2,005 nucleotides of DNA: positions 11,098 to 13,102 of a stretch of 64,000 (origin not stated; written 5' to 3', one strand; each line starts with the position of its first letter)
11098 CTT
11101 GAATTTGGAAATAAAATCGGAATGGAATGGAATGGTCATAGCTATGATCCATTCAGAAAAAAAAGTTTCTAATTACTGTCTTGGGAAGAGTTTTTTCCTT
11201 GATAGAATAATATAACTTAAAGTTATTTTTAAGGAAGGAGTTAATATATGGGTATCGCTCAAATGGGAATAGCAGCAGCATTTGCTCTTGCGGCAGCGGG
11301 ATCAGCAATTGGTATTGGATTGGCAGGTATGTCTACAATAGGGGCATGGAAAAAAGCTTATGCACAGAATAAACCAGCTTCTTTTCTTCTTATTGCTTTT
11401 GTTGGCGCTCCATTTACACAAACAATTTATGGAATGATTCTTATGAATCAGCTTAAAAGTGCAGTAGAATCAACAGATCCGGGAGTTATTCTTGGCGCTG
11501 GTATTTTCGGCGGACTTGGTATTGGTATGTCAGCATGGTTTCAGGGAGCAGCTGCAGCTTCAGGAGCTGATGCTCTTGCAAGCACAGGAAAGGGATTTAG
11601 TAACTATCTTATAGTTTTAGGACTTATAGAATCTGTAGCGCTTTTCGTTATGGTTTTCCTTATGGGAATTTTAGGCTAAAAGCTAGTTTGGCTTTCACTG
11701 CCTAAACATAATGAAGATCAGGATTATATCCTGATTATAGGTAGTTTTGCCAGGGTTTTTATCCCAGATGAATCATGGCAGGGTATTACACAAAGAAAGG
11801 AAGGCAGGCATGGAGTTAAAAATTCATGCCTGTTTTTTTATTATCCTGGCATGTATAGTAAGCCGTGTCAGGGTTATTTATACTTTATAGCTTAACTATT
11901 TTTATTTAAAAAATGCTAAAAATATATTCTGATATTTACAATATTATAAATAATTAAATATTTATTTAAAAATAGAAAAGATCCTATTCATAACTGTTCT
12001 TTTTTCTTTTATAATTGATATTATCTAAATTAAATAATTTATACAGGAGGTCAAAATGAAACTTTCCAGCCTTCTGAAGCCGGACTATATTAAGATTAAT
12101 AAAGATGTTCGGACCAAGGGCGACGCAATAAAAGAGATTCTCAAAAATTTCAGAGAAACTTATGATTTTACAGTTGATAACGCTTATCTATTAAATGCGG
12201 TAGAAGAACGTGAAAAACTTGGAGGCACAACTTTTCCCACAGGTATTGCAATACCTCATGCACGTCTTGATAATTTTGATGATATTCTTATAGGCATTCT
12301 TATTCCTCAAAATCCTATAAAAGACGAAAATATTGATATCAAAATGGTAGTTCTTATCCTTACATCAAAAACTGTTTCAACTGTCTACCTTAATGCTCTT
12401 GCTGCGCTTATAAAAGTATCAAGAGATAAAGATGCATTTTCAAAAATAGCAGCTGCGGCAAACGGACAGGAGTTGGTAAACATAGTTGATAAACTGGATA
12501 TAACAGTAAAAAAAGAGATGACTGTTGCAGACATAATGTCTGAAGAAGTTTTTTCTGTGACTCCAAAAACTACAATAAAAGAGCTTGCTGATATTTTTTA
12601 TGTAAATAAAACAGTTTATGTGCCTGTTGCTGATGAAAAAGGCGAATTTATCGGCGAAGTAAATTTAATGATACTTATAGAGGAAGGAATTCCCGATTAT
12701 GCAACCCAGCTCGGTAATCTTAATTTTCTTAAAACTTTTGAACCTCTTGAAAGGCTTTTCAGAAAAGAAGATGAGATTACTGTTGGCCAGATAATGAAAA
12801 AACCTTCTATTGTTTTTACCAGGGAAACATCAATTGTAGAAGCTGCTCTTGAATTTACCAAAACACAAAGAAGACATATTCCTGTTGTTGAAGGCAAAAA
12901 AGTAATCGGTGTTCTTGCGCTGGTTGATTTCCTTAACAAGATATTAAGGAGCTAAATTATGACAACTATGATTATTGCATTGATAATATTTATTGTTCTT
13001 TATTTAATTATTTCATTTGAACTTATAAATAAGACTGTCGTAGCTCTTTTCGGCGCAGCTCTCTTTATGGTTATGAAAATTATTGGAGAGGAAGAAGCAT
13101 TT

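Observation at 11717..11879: Family of short palindromic intergenic repeats built on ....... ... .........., clustered after the V-ATPase operon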

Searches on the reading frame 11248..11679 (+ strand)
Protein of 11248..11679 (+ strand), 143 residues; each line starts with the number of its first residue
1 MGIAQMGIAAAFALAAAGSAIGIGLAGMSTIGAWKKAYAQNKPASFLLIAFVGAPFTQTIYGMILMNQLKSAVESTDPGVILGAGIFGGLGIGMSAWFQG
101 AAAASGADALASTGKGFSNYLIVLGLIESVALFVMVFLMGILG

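Call 9: find_encoding_contigs(protein=window:11248-11679:+, flank=10000, max_places=10)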
Protein window:11248-11679:+ (143 aa): 2 contigs read that carry it; 2 places shown.
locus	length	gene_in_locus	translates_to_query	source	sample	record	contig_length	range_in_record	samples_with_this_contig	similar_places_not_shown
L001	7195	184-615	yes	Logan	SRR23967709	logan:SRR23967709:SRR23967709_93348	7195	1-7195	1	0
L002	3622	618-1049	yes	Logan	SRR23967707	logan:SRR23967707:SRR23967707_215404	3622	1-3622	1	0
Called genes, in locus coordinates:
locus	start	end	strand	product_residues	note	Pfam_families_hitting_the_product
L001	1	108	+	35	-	?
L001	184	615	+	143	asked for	PF00137:ATP-synt_C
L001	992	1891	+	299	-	PF00359:PTS_EIIA_2, PF00571:CBS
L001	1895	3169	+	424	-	PF00939:Na_sulph_symp, PF02040:ArsB, PF03600:CitMHS, PF16980:CitMHS_2, PF00939:Na_sulph_symp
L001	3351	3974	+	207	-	-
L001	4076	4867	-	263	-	-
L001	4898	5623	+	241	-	PF10016:DUF2259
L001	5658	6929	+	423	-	PF26331:DUF8086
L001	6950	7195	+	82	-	?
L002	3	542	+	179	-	?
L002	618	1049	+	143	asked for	PF00137:ATP-synt_C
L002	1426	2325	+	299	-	PF00359:PTS_EIIA_2, PF00571:CBS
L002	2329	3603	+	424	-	PF00939:Na_sulph_symp, PF02040:ArsB, PF03600:CitMHS, PF16980:CitMHS_2, PF00939:Na_sulph_symp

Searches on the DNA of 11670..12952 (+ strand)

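Call 34: search_rna_families(source=window, start=11670, end=12060, threshold=evalue, max_evalue=10)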
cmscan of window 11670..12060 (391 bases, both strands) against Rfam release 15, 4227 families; matches with E-value up to 10: 7.
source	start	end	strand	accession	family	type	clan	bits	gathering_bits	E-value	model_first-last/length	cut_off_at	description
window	11798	11839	+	RF04115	mir-6130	Gene; miRNA;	-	17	117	1.6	1-103/103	no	mir-6130 microRNA precursor family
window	11827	11865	-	RF01078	PK-PYVV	Cis-reg;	-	15.9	65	2.5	1-58/58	no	3'-terminal pseudoknot in PYVV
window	11902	11929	+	RF01726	SAM-II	Cis-reg; riboswitch;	-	15.7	44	2.3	1-60/60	no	SAM-II riboswitch aptamer (SAM-II long loop)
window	11971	12008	+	RF00143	mir-6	Gene; miRNA;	CL00083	15.6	58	5.3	1-74/74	no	mir-6 microRNA precursor family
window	11974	12012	+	RF00489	ctRNA_p42d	Gene; antisense;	-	15.5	50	1.7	1-46/46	no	ctRNA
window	11799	11846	+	RF03560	mir-3926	Gene; miRNA;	-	15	82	6.7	1-63/63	no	mir-3926 microRNA precursor family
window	11679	11842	+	RF02862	sRNA_1300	Gene; sRNA;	-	13.7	48.8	0.92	1-231/231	no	Enterococcus sRNA 1300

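Call 58: build_rna_model(alignment_id=A3, structure=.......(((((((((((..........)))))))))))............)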
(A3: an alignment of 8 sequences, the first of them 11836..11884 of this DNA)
Model R1 built from alignment A3 (8 sequences, 51 columns); structure: as given.
model positions 41; base pairs 11; branch points 0; effective number of sequences 8; information 0.715 bits per position. Calibrated on 0.2 Mb of random sequence (short: E-values are rough).
structure used (alignment columns):
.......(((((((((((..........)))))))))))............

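Call 59: search_with_rna_model(model_id=R1, sources=[window, L123, L125, L126, L127, L128, L129], max_evalue=10, filters=off)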
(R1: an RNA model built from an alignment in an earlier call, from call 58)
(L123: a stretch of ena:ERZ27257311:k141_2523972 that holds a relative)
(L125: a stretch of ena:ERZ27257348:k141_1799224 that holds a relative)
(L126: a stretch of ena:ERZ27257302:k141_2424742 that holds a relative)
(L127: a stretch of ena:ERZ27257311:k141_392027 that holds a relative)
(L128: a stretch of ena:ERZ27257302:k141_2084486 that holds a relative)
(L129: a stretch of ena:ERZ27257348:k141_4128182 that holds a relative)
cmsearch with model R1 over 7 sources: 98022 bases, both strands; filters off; matches with E-value up to 10: 38.
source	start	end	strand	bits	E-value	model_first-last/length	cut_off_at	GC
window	38432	38477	+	40.2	1.6e-07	1-41/41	no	0.39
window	11836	11884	+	37.9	6.9e-07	1-41/41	no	0.35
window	11721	11766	+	37.5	8.5e-07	1-41/41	no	0.37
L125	36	74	+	37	1.2e-06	1-41/41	no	0.36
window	38501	38535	-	35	4.2e-06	1-41/41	no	0.34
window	38342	38385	+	29.8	0.00011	1-41/41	no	0.45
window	32296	32340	+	21.9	0.016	1-41/41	no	0.42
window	28223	28260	-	19.4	0.076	1-41/41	no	0.37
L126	5966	6004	+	16.2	0.6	1-41/41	no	0.36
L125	34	72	-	15.4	0.97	1-41/41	no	0.36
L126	7993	8049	-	14.7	1.5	1-41/41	no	0.28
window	36286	36323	-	14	2.4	1-41/41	no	0.21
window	40288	40330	-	13.8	2.6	1-41/41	no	0.3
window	23832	23907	+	13.8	2.6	1-41/41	no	0.37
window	32293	32337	-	13.7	2.7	1-41/41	no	0.42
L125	6881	6924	-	12.9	4.6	1-41/41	no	0.27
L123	3898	3934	+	12.9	4.7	1-41/41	no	0.27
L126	2506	2554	-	12.5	5.9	1-41/41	no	0.37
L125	7951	7988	-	12.4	6.4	1-41/41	no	0.21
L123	2245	2281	-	12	8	1-41/41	no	0.27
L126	4626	4666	+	12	8.4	1-41/41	no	0.32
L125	3653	3689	-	11.9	8.7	1-41/41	no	0.3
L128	1312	1353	-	11.9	8.8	1-41/41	no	0.36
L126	8687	8707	-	11.8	9.6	1-41/41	no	0.14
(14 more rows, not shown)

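Call 61: search_with_rna_model(model_id=R1, sources=[L130], max_evalue=5, filters=off)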
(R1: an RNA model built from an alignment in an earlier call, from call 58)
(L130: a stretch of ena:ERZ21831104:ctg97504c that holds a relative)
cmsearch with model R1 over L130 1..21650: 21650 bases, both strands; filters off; matches with E-value up to 5: 9.
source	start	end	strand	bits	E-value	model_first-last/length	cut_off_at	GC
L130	18498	18546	-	15.8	0.17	1-41/41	no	0.35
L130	9507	9544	+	14.8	0.31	1-41/41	no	0.26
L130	6008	6061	-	14.5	0.37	1-41/41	no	0.3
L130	12838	12881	+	13.2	0.85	1-41/41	no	0.23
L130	974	1043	+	13.1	0.9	1-41/41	no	0.3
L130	8196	8236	-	12.9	1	1-41/41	no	0.22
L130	20245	20281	-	12.8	1.1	1-41/41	no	0.46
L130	2094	2133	-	12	1.9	1-41/41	no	0.2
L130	6245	6323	-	10.5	4.8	1-41/41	no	0.3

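Call 71: build_rna_model(alignment_id=A4, structure=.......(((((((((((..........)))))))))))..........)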
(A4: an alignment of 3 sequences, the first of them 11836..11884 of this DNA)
Model R2 built from alignment A4 (3 sequences, 49 columns); structure: as given.
model positions 46; base pairs 11; branch points 0; effective number of sequences 3; information 0.92 bits per position. Calibrated on 0.2 Mb of random sequence (short: E-values are rough).
structure used (alignment columns):
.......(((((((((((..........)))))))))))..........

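Call 73: search_with_rna_model(model_id=R2, sources=[window, L123, L125, L126, L127, L128, L129], max_evalue=5, filters=off)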
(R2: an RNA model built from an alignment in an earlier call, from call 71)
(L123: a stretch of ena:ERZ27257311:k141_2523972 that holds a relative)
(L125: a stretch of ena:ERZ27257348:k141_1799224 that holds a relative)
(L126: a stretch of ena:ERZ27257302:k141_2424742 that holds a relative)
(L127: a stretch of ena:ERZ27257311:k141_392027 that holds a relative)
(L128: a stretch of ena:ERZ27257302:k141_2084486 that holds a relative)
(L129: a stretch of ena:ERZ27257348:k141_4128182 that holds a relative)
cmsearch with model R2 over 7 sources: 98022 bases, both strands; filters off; matches with E-value up to 5: 23.
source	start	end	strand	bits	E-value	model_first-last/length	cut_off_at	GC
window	38432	38477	+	61.8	7.6e-13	1-46/46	no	0.39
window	11836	11884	+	60.3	1.9e-12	1-46/46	no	0.35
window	38501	38535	-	44.1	3.4e-08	1-46/46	no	0.34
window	32296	32340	+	28.6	0.00039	1-46/46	no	0.42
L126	4626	4666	+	21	0.04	1-46/46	no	0.32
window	32300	32330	-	20.1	0.067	8-39/46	no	0.55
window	28224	28260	-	17.7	0.29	1-46/46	no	0.35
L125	86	132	+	17.6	0.31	1-46/46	no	0.28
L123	3945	3993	+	17.2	0.4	1-46/46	no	0.33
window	41279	41326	-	17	0.46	1-46/46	no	0.33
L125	2516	2550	-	15.2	1.3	1-46/46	no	0.17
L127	963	1010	-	14.3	2.2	1-46/46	no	0.25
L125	6500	6529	+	14.3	2.3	1-46/46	no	0.2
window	51952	51984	+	14.3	2.3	1-46/46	no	0.3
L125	34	71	-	14.1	2.6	1-46/46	no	0.37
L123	2245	2281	-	13.4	3.9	1-46/46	no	0.27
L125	3524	3560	-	13.2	4.5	1-46/46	no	0.22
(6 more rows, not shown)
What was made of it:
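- A model built from A, B and C alone finds a fourth locus at E=3.9e-4 (call 73). The model built from the units gives weak hits to the genuine atpK terminators of relatives (L126 E=0.04, L125 E=0.31, call 73). An independent variant was found at a third locus (call 73).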

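Call 82: search_rna_families(source=L123, start=800, end=1760, threshold=evalue, max_evalue=0.01)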
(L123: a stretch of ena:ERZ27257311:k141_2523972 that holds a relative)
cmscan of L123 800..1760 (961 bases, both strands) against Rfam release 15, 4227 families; matches with E-value up to 0.01: 0.
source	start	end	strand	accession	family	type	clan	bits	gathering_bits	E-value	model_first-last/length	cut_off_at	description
